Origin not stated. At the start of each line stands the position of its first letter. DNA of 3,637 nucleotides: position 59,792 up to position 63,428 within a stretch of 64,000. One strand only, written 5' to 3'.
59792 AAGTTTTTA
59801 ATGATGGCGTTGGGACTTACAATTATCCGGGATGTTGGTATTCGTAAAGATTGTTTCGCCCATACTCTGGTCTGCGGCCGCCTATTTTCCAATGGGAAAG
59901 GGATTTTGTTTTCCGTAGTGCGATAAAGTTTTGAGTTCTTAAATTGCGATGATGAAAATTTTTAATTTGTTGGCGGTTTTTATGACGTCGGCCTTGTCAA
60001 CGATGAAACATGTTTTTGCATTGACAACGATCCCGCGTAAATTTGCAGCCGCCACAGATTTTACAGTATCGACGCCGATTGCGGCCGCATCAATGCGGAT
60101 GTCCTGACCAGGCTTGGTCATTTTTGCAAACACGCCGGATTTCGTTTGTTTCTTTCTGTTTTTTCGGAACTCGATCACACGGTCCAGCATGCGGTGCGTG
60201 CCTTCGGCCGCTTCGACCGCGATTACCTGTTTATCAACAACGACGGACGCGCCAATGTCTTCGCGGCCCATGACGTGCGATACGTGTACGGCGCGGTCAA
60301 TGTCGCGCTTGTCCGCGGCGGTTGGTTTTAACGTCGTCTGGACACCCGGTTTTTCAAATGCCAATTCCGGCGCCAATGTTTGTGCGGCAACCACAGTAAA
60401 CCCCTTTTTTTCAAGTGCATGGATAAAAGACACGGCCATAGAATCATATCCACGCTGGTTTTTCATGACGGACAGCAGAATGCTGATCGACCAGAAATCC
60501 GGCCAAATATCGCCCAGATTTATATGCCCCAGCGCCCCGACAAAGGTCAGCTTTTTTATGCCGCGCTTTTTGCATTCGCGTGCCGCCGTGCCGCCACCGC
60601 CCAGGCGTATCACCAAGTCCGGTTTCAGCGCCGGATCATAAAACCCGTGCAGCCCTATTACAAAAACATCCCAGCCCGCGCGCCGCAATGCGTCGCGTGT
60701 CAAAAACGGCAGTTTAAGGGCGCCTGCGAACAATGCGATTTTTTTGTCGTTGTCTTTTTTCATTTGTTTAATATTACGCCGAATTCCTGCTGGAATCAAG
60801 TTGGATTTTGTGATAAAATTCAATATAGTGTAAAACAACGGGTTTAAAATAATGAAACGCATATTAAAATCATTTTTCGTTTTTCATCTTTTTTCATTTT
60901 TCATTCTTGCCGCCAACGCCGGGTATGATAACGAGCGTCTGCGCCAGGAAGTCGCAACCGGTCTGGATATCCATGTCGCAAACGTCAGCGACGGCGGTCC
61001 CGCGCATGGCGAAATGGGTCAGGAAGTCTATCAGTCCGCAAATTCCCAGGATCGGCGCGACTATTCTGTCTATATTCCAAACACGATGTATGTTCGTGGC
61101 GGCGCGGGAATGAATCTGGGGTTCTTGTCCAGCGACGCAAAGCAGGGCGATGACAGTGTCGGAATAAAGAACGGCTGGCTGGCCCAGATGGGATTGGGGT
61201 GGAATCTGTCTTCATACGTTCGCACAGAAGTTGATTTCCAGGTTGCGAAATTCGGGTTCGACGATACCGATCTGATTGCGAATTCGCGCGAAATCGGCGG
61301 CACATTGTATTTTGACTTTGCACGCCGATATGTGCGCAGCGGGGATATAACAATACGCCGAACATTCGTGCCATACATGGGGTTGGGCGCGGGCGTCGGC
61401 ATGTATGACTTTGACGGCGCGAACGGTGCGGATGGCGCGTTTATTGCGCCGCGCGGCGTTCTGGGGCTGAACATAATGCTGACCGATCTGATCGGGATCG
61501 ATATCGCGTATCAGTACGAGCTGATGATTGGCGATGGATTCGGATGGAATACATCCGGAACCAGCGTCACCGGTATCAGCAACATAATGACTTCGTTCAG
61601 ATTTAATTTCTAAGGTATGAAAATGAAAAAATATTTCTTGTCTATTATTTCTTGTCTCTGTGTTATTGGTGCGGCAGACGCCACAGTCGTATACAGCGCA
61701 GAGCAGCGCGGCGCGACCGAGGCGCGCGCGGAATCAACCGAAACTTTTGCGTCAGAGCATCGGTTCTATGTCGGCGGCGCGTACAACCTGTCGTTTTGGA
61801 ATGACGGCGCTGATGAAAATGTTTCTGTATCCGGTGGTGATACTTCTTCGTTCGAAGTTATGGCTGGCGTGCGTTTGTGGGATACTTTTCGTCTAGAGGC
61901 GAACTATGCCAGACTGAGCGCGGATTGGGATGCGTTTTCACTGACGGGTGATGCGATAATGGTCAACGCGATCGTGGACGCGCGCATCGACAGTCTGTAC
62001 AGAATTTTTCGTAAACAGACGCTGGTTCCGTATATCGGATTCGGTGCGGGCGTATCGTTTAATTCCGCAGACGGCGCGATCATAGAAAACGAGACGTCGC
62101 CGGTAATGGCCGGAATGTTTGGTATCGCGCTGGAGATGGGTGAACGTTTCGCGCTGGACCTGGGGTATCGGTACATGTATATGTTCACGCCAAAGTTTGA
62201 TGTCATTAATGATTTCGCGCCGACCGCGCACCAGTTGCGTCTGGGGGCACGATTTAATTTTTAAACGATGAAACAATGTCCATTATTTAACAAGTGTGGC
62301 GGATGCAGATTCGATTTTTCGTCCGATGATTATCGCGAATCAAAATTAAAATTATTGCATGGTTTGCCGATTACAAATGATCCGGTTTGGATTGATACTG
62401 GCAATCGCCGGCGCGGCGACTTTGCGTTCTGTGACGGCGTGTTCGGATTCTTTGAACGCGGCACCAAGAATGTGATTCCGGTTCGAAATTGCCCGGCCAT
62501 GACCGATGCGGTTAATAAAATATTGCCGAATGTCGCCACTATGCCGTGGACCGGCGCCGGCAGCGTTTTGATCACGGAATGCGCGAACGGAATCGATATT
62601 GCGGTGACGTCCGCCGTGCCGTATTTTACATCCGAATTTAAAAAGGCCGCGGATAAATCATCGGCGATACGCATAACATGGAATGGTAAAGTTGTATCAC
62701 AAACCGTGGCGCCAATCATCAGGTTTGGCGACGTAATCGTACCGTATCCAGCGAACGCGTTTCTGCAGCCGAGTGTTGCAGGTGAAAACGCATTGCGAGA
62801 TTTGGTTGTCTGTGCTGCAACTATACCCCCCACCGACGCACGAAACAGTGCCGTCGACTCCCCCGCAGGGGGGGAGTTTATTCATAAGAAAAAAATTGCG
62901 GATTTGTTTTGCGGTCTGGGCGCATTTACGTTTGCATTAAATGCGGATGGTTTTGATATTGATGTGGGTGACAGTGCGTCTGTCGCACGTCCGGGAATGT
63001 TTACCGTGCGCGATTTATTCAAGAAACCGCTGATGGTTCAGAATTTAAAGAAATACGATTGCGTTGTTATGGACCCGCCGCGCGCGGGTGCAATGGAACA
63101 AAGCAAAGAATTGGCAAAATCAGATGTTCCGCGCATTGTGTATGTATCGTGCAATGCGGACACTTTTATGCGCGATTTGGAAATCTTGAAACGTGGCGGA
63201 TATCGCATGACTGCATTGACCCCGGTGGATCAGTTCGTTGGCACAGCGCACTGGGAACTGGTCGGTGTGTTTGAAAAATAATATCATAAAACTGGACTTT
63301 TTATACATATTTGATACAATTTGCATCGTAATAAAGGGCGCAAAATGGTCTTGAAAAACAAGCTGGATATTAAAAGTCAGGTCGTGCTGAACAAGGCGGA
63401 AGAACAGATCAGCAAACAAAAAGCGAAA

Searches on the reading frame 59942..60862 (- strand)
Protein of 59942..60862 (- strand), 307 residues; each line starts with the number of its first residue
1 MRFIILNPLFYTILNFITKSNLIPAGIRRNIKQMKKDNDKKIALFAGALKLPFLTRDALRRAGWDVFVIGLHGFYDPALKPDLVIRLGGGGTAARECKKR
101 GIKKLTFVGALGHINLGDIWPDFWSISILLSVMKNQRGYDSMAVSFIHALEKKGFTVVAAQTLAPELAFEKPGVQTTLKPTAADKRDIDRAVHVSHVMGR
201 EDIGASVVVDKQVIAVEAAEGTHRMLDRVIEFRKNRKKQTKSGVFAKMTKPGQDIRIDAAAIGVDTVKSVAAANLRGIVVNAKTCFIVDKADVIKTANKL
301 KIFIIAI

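Call 75: search_protein_families(library=pfam, proteins=[window:59942-60862:-], max_evalue=0.001)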
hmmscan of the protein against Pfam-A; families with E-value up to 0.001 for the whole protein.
window:59942-60862:- (307 aa): 2 families
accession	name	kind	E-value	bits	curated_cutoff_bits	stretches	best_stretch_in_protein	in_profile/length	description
PF06230.17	LpxI_C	-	6.6e-35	120.3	25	1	172-305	2-131/131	LpxI C-terminal domain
PF17930.7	LpxI_N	-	4.1e-18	66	25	1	41-167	1-129/129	LpxI N-terminal domain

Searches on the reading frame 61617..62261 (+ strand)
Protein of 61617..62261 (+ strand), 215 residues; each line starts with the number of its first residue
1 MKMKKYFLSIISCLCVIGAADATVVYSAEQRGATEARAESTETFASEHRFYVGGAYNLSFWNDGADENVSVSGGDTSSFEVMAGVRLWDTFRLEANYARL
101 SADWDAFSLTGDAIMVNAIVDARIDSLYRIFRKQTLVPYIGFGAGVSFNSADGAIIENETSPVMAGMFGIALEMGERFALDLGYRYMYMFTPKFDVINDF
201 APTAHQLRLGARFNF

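Call 75: search_protein_families(library=pfam, proteins=[window:61617-62261:+], max_evalue=0.001)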
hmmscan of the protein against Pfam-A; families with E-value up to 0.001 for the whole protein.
window:61617-62261:+ (215 aa): 1 family
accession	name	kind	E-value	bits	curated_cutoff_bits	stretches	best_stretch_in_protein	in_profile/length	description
PF13505.12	OMP_b-brl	-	9.4e-12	45.9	28.7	1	43-213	13-173/175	Outer membrane protein beta-barrel domain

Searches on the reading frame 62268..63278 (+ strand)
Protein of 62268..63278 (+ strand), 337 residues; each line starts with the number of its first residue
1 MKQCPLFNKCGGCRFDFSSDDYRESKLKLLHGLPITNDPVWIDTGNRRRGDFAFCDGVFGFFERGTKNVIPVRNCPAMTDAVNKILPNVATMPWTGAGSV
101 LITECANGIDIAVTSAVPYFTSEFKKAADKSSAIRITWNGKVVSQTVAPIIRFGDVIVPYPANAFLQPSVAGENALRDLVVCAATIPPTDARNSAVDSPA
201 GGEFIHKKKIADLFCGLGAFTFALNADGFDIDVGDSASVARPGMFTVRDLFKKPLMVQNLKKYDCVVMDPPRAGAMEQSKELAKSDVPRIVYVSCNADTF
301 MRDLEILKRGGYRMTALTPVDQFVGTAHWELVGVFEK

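Call 75: search_protein_families(library=pfam, proteins=[window:62268-63278:+], max_evalue=0.001)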
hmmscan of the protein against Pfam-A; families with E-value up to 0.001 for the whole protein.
window:62268-63278:+ (337 aa): 1 family
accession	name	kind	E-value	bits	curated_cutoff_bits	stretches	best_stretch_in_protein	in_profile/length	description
PF05958.17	tRNA_U5-meth_tr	-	2.4e-12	47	23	1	259-335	278-353/357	tRNA (Uracil-5-)-methyltransferase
